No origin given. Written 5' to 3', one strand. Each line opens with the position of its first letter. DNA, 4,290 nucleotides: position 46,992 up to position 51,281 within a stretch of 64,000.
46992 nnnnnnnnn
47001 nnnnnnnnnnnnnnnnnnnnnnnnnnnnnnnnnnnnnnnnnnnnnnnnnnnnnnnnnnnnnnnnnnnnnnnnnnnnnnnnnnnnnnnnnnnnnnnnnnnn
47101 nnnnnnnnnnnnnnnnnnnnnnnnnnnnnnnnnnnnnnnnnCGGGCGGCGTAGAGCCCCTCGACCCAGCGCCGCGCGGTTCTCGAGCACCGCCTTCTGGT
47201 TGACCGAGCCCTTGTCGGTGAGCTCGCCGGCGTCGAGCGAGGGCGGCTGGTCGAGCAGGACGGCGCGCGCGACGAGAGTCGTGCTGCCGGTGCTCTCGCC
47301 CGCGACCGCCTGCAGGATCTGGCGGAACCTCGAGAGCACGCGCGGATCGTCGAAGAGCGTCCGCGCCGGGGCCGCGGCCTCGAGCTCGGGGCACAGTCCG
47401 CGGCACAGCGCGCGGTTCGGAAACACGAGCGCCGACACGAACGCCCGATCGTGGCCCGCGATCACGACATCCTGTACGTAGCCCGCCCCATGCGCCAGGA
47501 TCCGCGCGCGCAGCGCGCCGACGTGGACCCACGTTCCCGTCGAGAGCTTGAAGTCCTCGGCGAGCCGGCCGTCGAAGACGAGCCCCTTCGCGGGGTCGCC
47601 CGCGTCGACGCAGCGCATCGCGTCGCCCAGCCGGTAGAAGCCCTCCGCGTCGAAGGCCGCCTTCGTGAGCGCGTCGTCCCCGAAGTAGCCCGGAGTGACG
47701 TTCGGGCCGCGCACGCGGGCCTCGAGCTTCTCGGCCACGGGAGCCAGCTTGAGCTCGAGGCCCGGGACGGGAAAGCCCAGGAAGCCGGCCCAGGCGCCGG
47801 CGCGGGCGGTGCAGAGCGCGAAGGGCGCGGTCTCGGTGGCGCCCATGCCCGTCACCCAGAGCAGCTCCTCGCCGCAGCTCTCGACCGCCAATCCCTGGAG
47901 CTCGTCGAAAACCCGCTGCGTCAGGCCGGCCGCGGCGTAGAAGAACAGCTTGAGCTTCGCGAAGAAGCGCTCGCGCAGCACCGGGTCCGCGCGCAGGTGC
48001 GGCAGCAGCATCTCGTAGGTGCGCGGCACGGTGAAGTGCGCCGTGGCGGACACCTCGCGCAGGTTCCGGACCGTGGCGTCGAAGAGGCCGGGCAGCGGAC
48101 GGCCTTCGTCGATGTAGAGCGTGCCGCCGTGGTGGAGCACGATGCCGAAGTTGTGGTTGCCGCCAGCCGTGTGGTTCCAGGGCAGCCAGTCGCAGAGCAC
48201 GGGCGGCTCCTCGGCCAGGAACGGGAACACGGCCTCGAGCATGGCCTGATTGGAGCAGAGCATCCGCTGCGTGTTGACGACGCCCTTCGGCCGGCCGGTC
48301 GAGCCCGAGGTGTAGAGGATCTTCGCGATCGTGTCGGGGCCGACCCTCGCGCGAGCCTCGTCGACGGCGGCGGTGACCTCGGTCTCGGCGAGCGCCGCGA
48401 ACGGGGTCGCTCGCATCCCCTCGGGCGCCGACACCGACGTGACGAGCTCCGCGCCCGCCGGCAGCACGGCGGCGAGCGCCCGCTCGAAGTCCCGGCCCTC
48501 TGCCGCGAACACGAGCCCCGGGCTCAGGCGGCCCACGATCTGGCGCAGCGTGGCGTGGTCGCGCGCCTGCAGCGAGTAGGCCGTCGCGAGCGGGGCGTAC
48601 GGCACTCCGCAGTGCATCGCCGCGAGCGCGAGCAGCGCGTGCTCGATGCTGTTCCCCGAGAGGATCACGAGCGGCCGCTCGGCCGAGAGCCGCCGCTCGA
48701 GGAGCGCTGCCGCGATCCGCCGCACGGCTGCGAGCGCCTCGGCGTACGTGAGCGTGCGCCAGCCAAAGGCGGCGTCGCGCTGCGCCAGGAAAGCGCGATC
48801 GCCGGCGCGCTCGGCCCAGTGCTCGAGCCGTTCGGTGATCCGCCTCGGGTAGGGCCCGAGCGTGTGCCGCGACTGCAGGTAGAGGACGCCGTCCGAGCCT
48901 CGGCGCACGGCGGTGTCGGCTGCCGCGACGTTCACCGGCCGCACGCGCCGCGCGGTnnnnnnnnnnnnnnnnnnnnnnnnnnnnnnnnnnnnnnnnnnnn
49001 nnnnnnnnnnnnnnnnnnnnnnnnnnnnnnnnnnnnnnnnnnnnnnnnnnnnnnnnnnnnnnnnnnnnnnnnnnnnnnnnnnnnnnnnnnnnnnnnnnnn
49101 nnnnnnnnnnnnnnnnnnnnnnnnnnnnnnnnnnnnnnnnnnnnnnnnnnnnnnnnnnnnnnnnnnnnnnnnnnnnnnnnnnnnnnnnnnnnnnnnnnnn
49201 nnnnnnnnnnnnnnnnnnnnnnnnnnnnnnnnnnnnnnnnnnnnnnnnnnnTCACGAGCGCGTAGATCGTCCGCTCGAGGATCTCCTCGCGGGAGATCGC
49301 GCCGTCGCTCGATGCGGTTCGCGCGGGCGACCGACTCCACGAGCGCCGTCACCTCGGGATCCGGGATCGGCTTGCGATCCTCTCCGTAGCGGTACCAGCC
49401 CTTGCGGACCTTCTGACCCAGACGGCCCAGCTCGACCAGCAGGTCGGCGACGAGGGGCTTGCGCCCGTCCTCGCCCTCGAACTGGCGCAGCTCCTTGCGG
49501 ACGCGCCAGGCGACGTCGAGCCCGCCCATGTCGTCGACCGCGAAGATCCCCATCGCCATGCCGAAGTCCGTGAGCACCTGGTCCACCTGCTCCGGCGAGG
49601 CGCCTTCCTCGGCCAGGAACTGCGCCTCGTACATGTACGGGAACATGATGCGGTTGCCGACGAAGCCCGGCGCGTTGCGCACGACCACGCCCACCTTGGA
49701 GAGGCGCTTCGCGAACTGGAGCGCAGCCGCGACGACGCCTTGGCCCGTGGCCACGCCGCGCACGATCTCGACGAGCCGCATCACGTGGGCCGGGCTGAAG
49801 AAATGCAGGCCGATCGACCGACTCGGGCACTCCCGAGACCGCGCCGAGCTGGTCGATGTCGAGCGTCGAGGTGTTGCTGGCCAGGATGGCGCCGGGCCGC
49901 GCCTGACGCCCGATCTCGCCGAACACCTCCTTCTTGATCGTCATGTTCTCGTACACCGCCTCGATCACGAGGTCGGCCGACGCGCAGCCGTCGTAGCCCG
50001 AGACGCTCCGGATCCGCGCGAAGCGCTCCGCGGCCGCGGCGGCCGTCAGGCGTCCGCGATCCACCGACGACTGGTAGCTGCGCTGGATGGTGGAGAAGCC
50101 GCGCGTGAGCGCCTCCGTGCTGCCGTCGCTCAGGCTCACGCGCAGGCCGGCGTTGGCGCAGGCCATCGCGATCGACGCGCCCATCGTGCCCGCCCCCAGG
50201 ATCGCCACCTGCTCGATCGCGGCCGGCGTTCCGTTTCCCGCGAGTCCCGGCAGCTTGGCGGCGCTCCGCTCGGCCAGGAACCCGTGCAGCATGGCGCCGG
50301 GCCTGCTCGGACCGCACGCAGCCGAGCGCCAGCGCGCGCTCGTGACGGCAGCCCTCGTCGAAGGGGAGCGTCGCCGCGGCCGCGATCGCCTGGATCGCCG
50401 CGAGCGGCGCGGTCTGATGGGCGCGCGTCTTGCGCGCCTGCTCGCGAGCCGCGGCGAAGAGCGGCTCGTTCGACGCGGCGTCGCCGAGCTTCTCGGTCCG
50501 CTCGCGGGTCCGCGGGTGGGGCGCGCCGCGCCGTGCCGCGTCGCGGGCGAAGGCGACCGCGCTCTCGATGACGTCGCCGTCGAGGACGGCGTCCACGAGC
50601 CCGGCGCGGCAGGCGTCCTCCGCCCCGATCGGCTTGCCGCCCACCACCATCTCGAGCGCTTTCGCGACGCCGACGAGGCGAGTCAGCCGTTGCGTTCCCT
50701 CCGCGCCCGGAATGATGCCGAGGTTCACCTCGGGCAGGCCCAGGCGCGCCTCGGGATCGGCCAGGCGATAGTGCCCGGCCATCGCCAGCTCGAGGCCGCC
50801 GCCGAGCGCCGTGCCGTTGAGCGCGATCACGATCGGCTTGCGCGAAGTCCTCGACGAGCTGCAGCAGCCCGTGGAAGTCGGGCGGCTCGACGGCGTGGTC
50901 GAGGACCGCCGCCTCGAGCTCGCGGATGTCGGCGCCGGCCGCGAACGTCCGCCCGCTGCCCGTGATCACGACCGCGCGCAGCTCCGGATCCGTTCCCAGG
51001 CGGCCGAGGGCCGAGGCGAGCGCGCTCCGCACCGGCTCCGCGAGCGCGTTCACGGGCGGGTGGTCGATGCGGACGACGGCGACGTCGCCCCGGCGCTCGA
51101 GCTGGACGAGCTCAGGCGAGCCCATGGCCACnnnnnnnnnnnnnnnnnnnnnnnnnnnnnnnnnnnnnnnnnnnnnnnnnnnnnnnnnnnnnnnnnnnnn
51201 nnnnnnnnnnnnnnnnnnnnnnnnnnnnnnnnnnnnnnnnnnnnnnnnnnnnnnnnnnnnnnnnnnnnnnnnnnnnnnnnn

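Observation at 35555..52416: Contiguous island for hydroxycinnamate/4-hydroxybenzoate catabolism through protocatechuate and beta-ketoadipate, with transport and regulation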

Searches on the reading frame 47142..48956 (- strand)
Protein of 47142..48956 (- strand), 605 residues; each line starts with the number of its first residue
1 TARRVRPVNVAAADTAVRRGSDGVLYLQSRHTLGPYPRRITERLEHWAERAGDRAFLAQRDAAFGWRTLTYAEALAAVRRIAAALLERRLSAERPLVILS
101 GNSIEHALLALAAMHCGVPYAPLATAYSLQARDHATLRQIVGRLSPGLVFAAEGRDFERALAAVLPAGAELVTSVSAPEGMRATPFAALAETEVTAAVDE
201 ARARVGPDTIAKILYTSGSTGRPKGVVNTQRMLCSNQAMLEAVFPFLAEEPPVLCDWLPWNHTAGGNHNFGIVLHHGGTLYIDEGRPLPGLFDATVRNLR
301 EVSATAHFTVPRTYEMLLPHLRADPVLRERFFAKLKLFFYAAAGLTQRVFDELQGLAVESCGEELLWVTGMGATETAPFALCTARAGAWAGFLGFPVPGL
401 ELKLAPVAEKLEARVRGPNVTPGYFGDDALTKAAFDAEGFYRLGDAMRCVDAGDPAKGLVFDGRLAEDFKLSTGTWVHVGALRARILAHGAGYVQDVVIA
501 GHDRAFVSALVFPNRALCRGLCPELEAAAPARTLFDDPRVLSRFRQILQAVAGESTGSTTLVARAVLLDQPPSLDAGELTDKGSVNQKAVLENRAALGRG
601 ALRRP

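Call 15: search_protein_families(library=ncbifam, proteins=[window:47142-48956:-], max_evalue=0.00001)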
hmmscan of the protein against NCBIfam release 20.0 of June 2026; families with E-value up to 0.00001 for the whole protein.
window:47142-48956:- (605 aa): 64 families (the best 25 are shown)
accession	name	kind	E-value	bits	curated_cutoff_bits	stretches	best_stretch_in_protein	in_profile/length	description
NF009232.0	PRK12582.1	subfamily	1e-224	747.4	777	1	5-597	16-608/624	acyl-CoA synthetase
NF005702.0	PRK07514.1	subfamily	5.9e-31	107.4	558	1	67-448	28-387/506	malonyl-CoA synthase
NF005801.1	PRK07656.1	equivalog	5.8e-27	94.5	657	1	63-451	21-392/500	FadD3 family acyl-CoA ligase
NF004837.0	PRK06187.1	subfamily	1e-26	93.3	476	1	36-448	6-409/531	long-chain-fatty-acid--CoA ligase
NF041592.1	carboxyl_red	equivalog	1e-25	89.7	1300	2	64-323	73-341/1160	carboxylic acid reductase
TIGR01733.1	AA-adenyl-dom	subfamily_domain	3.7e-25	88.6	317.4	1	70-486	1-398/409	amino acid adenylation domain-containing protein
NF005858.0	PRK07787.1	subfamily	2.2e-21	75.9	575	1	177-501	123-407/471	acyl-CoA synthetase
NF006572.0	PRK09088.1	equivalog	1e-20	73.9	696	1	57-450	18-377/491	acyl-CoA synthetase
NF006182.0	PRK08316.1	subfamily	1.4e-20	73.3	663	1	45-446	18-402/523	fatty acyl-CoA synthetase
NF004114.0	PRK05605.1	equivalog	7.7e-20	70.7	766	1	182-447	194-455/575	long-chain-fatty-acid--CoA ligase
NF004822.0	PRK06178.1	equivalog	1.1e-17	63.9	782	1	39-280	38-284/571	acyl-CoA synthetase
NF038343.1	ligase_FadD11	exception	1.5e-17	63.2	950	2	65-246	25-198/585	fatty acid--CoA ligase FadD11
TIGR02262.1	benz_CoA_lig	subfamily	3.4e-16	59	375.25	1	67-494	29-434/508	benzoate-CoA ligase family protein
NF009233.0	PRK12583.1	subfamily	1.3e-15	56.9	832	1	39-446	19-435/558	fatty acid CoA ligase family protein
TIGR01923.1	menE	equivalog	5.8e-15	55.1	330.15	1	70-285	1-187/442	o-succinylbenzoate--CoA ligase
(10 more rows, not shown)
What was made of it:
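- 47102..48977 (-): Fcs-type (feruloyl-CoA synthase family) AMP-forming CoA ligase, about 624 aa. Its GTG start overlaps the upstream TGA (GTGA). One +1 insertion near 47165 hides its stop codon. NCBIfam PRK12582, 747 bits against a cut-off of 777 (call 15).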

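Call 33: search_solved_structures(query=window:47142-48956:-, max_evalue=1e-10)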
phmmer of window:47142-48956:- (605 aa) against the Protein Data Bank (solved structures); distinct sequences matched with E-value up to 1e-10: 12.
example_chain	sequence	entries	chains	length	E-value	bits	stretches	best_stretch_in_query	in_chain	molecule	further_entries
4fuq_A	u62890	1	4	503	1.9e-19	73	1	68-451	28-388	Malonyl CoA synthetase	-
4fut_A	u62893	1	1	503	1.9e-19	73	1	68-451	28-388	Malonyl CoA synthetase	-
4gxq_A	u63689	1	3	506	2.1e-19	72.8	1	68-452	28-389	Malonyl CoA synthetase, Benzoate-CoA ligase Chimeric protein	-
4gxr_A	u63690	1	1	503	2.2e-19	72.8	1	68-451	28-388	Malonyl CoA synthetase, Benzoate-CoA ligase Chimeric protein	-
5mso_A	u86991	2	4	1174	7.2e-16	61.2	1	68-518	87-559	Carboxylic acid reductase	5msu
5msc_A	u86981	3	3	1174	2.3e-15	59.5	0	66-323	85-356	Carboxylic acid reductase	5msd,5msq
3nyq_A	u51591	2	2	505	1.1e-14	57.2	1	92-499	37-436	Malonyl-CoA Ligase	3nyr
6oz1_A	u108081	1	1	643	1.1e-12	50.7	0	99-323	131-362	Oxidoreductase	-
5ie0_A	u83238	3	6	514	2.7e-12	49.4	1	48-445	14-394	Oxalate--CoA ligase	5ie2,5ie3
2v7b_A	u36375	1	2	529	4.1e-12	48.8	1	68-498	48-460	BENZOATE-COENZYME A LIGASE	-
6qjz_A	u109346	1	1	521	3.5e-11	45.7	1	68-446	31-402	oxalyl CoA-synthetase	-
5msp_A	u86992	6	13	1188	6.3e-11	44.8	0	204-323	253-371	Thioester reductase domain-containing protein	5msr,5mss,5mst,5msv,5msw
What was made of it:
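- Tried and rejected: The search for the ligase returned only distant malonyl-CoA and benzoate-CoA ligases (call 33).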

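Call 34: search_dna_similar(query=window:47142-48956:-, collection=plasmids, mode=protein, max_rows=25)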
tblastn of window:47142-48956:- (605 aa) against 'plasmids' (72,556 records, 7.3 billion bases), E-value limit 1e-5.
Records with a match: 667; places in all: 729; records where one place covers at least 80% of the query: 171.
Best place of each record, by identity: <60% 667.
By first word of the organism name: Ralstonia 133; Rhizobium 123; Streptomyces 77; Sinorhizobium 76; Pseudosulfitobacter 42; Agrobacterium 24; Azospirillum 18; Paracoccus 15; Burkholderia 13; Rhodococcus 12; and 69 more.
By predicted mobility (MOB-suite, as given by PLSDB): non-mobilizable 341; conjugative 178; mobilizable 148.
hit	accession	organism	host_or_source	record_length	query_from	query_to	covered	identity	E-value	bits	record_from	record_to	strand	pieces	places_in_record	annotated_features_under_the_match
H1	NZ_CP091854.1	Terrarubrum flagellatum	cell culture,forest soil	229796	15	591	95%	55.4%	2e-174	556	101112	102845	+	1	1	feruloyl-CoA synthase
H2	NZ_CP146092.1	Ralstonia sp. RRA.1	-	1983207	14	591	96%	50.7%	2e-144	469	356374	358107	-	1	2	none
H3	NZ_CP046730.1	Ralstonia syzygii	tobacco,cell culture,leaf veins ...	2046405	17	591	95%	50.1%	2e-142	463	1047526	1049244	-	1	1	none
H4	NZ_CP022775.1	Ralstonia solanacearum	Solanum tuberosum,single cell,Potato ...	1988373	17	591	95%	50.1%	3e-142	463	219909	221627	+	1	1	none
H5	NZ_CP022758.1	Ralstonia solanacearum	Solanum tuberosum,single cell,Potato ...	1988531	17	591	95%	50.1%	3e-142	463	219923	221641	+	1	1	none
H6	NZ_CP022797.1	Ralstonia solanacearum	Solanum tuberosum,single cell,Potato ...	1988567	17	591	95%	50.1%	3e-142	463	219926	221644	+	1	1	none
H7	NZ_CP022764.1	Ralstonia solanacearum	Solanum tuberosum,single cell,Potato ...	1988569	17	591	95%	50.1%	3e-142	463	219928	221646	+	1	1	none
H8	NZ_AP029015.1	Ralstonia pseudosolanacearum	-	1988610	17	591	95%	50.1%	3e-142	463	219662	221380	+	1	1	none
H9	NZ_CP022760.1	Ralstonia solanacearum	Solanum tuberosum,single cell,Potato ...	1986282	17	591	95%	50.1%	7e-142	462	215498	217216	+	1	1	none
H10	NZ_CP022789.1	Ralstonia solanacearum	Solanum tuberosum,single cell,Potato ...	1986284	17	591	95%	50.1%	7e-142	462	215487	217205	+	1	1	none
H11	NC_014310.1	Ralstonia solanacearum PSI07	-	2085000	17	591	95%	50.1%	7e-142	462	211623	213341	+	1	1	none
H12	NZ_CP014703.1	Ralstonia solanacearum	Solanum tuberosum,cell culture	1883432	17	591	95%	49.9%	1e-141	461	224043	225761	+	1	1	none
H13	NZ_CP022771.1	Ralstonia solanacearum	Solanum tuberosum,single cell,Potato ...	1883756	17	591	95%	49.9%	1e-141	461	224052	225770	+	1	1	none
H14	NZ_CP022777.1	Ralstonia solanacearum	Solanum tuberosum,single cell,Potato ...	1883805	17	591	95%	49.9%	1e-141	461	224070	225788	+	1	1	none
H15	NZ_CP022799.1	Ralstonia solanacearum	Solanum tuberosum,single cell,Potato ...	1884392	17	591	95%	49.9%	1e-141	461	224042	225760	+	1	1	none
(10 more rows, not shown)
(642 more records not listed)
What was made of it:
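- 47102..48977 (-): 50-55% identity over 95% of its length to genes annotated as feruloyl-CoA synthase (call 34).
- On CoA-dependent beta-oxidative hydroxycinnamate deacetylation (Cou / Atu1415-1421 type): The ligase is 50-55% identical to annotated feruloyl-CoA synthases (call 34).
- Closest known: Fcs-Ech-Vdh. Same: Both use an Fcs-family ligase (calls 15, 34).
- The ligase is 50-55% identical to annotated feruloyl-CoA synthases, including the Ralstonia megaplasmid gene (call 34).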

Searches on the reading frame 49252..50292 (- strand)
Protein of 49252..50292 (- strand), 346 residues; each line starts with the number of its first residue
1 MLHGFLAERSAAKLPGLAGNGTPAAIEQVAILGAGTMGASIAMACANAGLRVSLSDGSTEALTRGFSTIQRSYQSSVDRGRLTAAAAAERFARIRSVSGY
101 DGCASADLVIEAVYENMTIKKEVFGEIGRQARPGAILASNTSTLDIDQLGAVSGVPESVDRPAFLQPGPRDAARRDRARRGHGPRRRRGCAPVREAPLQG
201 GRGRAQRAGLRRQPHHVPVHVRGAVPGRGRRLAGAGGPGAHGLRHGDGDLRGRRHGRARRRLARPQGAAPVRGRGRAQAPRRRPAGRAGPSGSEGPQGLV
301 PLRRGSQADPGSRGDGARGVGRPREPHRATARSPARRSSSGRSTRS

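Call 6: search_protein_families(library=pfam, proteins=[window:49252-50292:-], max_evalue=0.001)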
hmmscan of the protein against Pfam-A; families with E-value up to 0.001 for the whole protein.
window:49252-50292:- (346 aa): 2 families
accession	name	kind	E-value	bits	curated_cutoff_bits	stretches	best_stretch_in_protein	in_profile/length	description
PF02737.24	3HCDH_N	-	2e-37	129.3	22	1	28-159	1-132/180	3-hydroxyacyl-CoA dehydrogenase, NAD binding domain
PF03446.21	NAD_binding_2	-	0.00024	21.6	21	1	28-142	1-94/161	NAD binding domain of 6-phosphogluconate dehydrogenase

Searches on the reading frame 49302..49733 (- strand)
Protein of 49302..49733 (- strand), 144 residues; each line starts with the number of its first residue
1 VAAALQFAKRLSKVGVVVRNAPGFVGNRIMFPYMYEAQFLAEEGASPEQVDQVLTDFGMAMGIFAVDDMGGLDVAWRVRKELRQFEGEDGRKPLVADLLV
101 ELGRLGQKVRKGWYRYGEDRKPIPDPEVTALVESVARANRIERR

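Call 15: search_protein_families(library=ncbifam, proteins=[window:49302-49733:-], max_evalue=0.00001)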
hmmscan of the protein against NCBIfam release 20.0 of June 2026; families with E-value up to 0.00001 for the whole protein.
window:49302-49733:- (144 aa): 16 families
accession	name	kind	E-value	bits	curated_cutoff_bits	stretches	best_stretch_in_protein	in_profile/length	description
NF008363.0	PRK11154.1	equivalog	9.4e-23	80.2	869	1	1-134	471-607/708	fatty acid oxidation complex subunit alpha FadJ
NF008727.0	PRK11730.1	equivalog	6.8e-21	74.3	870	1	1-134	474-610/717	fatty acid oxidation complex subunit alpha FadB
NF006124.0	PRK08268.1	subfamily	9.7e-20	71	508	1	3-126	170-297/507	3-hydroxyacyl-CoA dehydrogenase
TIGR02440.1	FadJ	equivalog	2.1e-19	69.3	968.45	1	1-129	466-595/699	fatty acid oxidation complex subunit alpha FadJ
TIGR02437.1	FadB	equivalog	1.3e-17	63.5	933.55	1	1-137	474-613/714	fatty acid oxidation complex subunit alpha FadB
NF004474.0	PRK05808.1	subfamily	2.7e-17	63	408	1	4-116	167-282/283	3-hydroxybutyryl-CoA dehydrogenase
TIGR02441.1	fa_ox_alpha_mit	equivalog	1.3e-16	59.9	964.65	1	2-121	497-618/737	fatty acid oxidation complex subunit alpha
TIGR02279.1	PaaC-3OHAcCoADH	equivalog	4.5e-16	58.8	669.4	1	6-124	171-294/503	3-hydroxyacyl-CoA dehydrogenase PaaH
NF006722.0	PRK09260.1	equivalog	1.8e-15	56.9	429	1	4-120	167-285/289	3-hydroxyacyl-CoA dehydrogenase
NF052272.1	Staph_FadB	exception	5.2e-12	44.8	999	1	7-131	173-303/752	3-hydroxyacyl-CoA dehydrogenase/crotonase FadB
NF006143.0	PRK08293.1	equivalog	3.3e-11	43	312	1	3-118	169-289/291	3-hydroxyacyl-CoA dehydrogenase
NF005875.0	PRK07819.1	subfamily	2.4e-10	40.3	319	1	4-116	170-286/287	3-hydroxybutyryl-CoA dehydrogenase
NF005715.0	PRK07530.1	equivalog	7.3e-10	38.7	420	1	3-124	167-290/292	3-hydroxybutyryl-CoA dehydrogenase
NF006125.0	PRK08269.1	equivalog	9.3e-09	34.7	427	1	5-118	180-298/334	3-hydroxybutyryl-CoA dehydrogenase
NF004699.0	PRK06035.1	equivalog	1.4e-08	34.2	500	1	3-115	169-289/294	3-hydroxyacyl-CoA dehydrogenase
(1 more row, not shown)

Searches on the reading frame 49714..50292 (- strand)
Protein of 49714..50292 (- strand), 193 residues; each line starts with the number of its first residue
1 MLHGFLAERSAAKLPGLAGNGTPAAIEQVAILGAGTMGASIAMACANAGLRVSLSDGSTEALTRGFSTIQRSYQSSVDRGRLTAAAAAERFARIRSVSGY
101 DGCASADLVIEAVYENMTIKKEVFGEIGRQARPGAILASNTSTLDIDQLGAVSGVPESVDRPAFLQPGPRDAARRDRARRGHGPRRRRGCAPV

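Call 15: search_protein_families(library=ncbifam, proteins=[window:49714-50292:-], max_evalue=0.00001)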
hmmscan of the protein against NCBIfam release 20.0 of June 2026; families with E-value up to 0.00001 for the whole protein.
window:49714-50292:- (193 aa): 19 families
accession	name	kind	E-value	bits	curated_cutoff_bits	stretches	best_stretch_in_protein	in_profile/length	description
NF006124.0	PRK08268.1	subfamily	1.5e-33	116.5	508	1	25-169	6-150/507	3-hydroxyacyl-CoA dehydrogenase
NF004474.0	PRK05808.1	subfamily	1.9e-33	116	408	1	25-169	2-146/283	3-hydroxybutyryl-CoA dehydrogenase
TIGR02279.1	PaaC-3OHAcCoADH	equivalog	6.9e-31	107.6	669.4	1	27-170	6-149/503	3-hydroxyacyl-CoA dehydrogenase PaaH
NF008727.0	PRK11730.1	equivalog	1.2e-29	103.3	870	1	24-158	311-445/717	fatty acid oxidation complex subunit alpha FadB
NF005715.0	PRK07530.1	equivalog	6.8e-29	101.2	420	1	25-168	3-146/292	3-hydroxybutyryl-CoA dehydrogenase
NF008363.0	PRK11154.1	equivalog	1.6e-27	95.9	869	1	6-159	291-443/708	fatty acid oxidation complex subunit alpha FadJ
NF005875.0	PRK07819.1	subfamily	1.4e-26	93.5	319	1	24-169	3-149/287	3-hydroxybutyryl-CoA dehydrogenase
TIGR02441.1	fa_ox_alpha_mit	equivalog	1.7e-26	92.5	964.65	1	21-159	329-468/737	fatty acid oxidation complex subunit alpha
NF006722.0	PRK09260.1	equivalog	4.8e-26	91.6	429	1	26-167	2-144/289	3-hydroxyacyl-CoA dehydrogenase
TIGR02437.1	FadB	equivalog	1.6e-23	83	933.55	1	25-158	312-445/714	fatty acid oxidation complex subunit alpha FadB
TIGR02440.1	FadJ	equivalog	1.3e-22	79.9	968.45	1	19-159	297-438/699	fatty acid oxidation complex subunit alpha FadJ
NF006143.0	PRK08293.1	equivalog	2.1e-22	79.8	312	1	26-157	4-137/291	3-hydroxyacyl-CoA dehydrogenase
NF004699.0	PRK06035.1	equivalog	9.6e-22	77.5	500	1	26-149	3-129/294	3-hydroxyacyl-CoA dehydrogenase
NF006125.0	PRK08269.1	equivalog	2.4e-18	66.3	427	1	25-157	4-146/334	3-hydroxybutyryl-CoA dehydrogenase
NF004783.0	PRK06129.1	equivalog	1.9e-17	63.6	347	1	27-145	3-122/315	3-hydroxyacyl-CoA dehydrogenase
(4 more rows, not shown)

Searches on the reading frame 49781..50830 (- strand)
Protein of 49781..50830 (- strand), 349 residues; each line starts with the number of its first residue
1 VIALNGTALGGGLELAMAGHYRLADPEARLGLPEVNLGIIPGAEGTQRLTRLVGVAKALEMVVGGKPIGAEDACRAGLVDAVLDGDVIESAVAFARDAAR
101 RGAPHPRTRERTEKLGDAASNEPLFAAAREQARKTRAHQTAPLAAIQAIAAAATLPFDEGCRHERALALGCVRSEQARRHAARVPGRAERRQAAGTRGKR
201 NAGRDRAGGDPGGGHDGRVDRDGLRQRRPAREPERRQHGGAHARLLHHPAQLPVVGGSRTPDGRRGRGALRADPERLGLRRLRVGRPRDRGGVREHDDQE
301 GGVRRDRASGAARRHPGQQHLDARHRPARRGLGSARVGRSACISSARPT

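Call 7: search_protein_families(library=pfam, proteins=[window:49781-50830:-], max_evalue=0.001)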
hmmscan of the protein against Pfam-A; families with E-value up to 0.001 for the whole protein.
window:49781-50830:- (349 aa): 2 families
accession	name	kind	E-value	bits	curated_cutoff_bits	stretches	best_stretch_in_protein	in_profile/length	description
PF00378.25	ECH_1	-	4.4e-22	79.1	27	1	3-102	94-194/251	Enoyl-CoA hydratase/isomerase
PF16113.10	ECH_2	-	2.8e-10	40.7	27.2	1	4-97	94-186/335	Enoyl-CoA hydratase/isomerase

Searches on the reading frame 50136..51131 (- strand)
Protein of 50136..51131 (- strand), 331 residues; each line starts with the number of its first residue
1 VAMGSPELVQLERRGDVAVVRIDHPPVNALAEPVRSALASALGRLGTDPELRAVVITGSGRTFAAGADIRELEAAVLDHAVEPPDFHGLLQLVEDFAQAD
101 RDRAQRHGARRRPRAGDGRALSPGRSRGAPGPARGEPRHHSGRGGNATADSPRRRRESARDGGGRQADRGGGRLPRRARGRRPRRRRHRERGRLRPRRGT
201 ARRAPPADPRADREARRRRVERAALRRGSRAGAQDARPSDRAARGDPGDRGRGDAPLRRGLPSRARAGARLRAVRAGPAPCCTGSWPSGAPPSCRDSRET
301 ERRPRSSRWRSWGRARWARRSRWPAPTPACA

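Call 7: search_protein_families(library=pfam, proteins=[window:50136-51131:-], max_evalue=0.001)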
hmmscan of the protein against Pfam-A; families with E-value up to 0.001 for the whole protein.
window:50136-51131:- (331 aa): 2 families
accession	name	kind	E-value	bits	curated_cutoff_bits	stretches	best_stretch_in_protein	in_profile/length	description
PF00378.25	ECH_1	-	3.9e-12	46.5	27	1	14-75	3-65/251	Enoyl-CoA hydratase/isomerase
PF16113.10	ECH_2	-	2.3e-06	27.8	27.2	1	27-79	12-65/335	Enoyl-CoA hydratase/isomerase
